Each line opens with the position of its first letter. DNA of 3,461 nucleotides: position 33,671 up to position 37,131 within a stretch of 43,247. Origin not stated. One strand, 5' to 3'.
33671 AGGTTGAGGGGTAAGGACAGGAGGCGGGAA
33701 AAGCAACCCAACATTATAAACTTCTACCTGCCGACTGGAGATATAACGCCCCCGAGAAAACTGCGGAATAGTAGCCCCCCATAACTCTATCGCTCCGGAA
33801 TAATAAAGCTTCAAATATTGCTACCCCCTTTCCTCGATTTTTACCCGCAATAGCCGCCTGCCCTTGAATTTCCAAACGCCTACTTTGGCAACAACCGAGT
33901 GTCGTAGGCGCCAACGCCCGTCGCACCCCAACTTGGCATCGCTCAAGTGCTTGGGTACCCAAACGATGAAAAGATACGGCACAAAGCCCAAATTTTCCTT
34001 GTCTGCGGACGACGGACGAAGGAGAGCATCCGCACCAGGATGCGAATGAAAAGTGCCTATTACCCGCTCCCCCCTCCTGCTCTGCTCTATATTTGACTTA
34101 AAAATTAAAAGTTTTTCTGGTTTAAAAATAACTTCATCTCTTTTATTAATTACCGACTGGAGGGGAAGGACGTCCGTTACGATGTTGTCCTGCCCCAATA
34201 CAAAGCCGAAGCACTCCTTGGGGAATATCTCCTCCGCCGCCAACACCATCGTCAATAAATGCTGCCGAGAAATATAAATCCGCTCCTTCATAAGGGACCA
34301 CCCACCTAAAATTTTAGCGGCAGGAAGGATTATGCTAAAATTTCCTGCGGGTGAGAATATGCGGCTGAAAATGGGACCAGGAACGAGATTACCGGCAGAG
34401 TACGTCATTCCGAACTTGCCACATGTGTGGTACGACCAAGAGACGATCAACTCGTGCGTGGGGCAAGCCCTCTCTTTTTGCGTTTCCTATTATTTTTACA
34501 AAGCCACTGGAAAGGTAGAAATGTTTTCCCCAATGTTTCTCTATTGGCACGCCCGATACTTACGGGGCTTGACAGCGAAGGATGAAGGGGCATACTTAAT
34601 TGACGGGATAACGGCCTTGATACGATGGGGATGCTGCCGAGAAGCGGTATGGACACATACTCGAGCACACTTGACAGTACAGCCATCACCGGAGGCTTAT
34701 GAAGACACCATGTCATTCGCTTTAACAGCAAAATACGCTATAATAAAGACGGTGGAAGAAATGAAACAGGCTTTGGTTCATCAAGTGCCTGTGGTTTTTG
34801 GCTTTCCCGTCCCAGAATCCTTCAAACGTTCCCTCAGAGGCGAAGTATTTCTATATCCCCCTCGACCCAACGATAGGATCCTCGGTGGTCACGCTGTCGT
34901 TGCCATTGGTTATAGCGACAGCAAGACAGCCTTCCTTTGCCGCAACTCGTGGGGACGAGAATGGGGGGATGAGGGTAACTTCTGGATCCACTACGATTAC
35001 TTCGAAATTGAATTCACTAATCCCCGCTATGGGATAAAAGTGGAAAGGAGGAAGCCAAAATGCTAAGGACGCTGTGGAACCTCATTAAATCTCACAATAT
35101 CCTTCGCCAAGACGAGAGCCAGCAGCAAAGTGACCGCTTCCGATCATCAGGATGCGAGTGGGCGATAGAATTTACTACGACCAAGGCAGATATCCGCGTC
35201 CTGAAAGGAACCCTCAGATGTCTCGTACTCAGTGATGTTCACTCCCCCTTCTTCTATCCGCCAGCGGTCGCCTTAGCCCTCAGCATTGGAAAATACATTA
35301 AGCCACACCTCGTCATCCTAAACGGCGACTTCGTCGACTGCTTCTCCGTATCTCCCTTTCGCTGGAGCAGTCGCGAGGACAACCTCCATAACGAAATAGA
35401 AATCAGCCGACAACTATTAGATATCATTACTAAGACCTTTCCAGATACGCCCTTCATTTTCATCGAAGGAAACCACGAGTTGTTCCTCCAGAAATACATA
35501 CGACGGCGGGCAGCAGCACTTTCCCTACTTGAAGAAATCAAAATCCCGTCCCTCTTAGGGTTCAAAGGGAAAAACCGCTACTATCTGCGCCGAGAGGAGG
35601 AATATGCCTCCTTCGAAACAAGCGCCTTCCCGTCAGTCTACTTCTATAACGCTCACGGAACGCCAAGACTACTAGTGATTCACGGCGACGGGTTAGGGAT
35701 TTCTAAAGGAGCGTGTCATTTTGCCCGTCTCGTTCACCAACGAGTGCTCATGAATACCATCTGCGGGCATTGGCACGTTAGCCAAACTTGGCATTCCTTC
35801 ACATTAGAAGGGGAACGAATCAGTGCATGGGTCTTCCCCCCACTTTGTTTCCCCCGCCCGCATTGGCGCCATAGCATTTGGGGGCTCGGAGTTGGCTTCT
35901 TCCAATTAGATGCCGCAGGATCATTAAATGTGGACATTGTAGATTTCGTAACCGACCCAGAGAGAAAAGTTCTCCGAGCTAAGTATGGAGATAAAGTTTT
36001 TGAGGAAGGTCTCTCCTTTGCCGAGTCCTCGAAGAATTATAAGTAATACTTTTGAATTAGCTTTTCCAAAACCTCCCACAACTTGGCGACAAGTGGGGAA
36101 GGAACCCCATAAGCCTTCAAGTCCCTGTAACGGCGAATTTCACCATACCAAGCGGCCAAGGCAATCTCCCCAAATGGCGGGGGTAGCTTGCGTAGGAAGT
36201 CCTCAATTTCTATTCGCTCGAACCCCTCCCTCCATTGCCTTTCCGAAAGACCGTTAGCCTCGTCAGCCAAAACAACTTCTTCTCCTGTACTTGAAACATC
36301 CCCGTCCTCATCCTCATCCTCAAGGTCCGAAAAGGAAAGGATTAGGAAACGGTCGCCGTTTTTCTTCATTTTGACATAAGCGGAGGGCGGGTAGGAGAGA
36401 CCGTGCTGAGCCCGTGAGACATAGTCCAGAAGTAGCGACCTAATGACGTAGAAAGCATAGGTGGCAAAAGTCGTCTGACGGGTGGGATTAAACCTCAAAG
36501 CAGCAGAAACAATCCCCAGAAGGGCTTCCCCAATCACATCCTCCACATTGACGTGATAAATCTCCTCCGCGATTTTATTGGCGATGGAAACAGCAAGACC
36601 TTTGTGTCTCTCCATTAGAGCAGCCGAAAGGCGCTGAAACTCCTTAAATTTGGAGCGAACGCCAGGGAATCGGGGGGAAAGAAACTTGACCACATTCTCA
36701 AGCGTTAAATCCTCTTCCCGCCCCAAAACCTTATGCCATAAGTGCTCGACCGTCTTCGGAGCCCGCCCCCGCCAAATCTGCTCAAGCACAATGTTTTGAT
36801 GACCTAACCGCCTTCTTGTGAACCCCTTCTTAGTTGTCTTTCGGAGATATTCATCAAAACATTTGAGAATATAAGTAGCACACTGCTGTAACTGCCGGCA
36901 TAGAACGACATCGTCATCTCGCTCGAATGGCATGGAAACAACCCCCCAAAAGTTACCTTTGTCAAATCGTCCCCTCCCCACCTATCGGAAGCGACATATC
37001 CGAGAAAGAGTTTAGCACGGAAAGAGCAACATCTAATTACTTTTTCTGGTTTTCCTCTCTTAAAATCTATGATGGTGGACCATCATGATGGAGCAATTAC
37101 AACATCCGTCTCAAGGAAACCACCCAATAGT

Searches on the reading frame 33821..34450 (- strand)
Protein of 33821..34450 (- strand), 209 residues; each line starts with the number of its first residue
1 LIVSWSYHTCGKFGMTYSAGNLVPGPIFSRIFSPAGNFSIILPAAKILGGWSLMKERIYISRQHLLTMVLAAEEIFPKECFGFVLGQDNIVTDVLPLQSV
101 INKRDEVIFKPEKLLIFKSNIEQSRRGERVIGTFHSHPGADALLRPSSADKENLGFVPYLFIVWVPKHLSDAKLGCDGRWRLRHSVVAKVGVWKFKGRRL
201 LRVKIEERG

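Call 17: search_protein_families(library=pfam, proteins=[window:33821-34450:-], max_evalue=0.01)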
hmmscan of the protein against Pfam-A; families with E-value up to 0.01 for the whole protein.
window:33821-34450:- (209 aa): 1 family
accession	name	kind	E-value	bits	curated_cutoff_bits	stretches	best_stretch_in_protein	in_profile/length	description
PF14464.11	Prok-JAB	-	1.1e-12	48.3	25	1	62-154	2-90/114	Prokaryotic homologs of the JAB domain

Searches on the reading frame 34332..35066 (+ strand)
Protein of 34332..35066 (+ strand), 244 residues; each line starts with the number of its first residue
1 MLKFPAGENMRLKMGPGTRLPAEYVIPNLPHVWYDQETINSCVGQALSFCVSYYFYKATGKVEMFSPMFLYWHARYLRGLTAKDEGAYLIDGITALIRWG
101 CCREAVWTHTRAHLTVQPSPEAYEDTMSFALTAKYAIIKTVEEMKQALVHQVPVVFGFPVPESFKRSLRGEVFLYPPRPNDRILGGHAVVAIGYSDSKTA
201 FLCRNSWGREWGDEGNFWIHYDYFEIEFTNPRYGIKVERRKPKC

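Call 18: search_protein_families(library=pfam, proteins=[window:34332-35066:+], max_evalue=0.01)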
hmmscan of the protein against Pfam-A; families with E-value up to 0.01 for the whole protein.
window:34332-35066:+ (244 aa): 2 families
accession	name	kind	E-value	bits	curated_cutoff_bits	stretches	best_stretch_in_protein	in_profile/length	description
PF00112.29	Peptidase_C1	-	3.2e-09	37.6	20.7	1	132-222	113-205/220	Papain family cysteine protease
PF13529.12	Peptidase_C39_2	-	0.0028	18.7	24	1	130-207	78-143/143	Peptidase_C39 like family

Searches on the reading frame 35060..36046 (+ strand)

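Call 18: search_protein_families(library=pfam, proteins=[window:35060-36046:+], max_evalue=0.01)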
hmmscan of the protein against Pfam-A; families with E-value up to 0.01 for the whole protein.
window:35060-36046:+ (328 aa): 2 families
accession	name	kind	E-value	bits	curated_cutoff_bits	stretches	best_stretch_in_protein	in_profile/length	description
PF00149.33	Metallophos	-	1e-08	36.3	21.5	1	53-201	2-116/191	Calcineurin-like phosphoesterase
PF12850.12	Metallophos_2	-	0.00062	20.2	27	1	53-242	2-120/154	Calcineurin-like phosphoesterase superfamily domain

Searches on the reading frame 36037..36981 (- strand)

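Call 18: search_protein_families(library=pfam, proteins=[window:36037-36981:-], max_evalue=0.01)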
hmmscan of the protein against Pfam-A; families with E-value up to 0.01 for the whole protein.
window:36037-36981:- (314 aa): 1 family
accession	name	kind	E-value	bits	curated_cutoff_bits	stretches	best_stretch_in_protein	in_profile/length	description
PF04542.20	Sigma70_r2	-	3.5e-11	43.2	24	1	122-192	1-69/71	Sigma-70 region 2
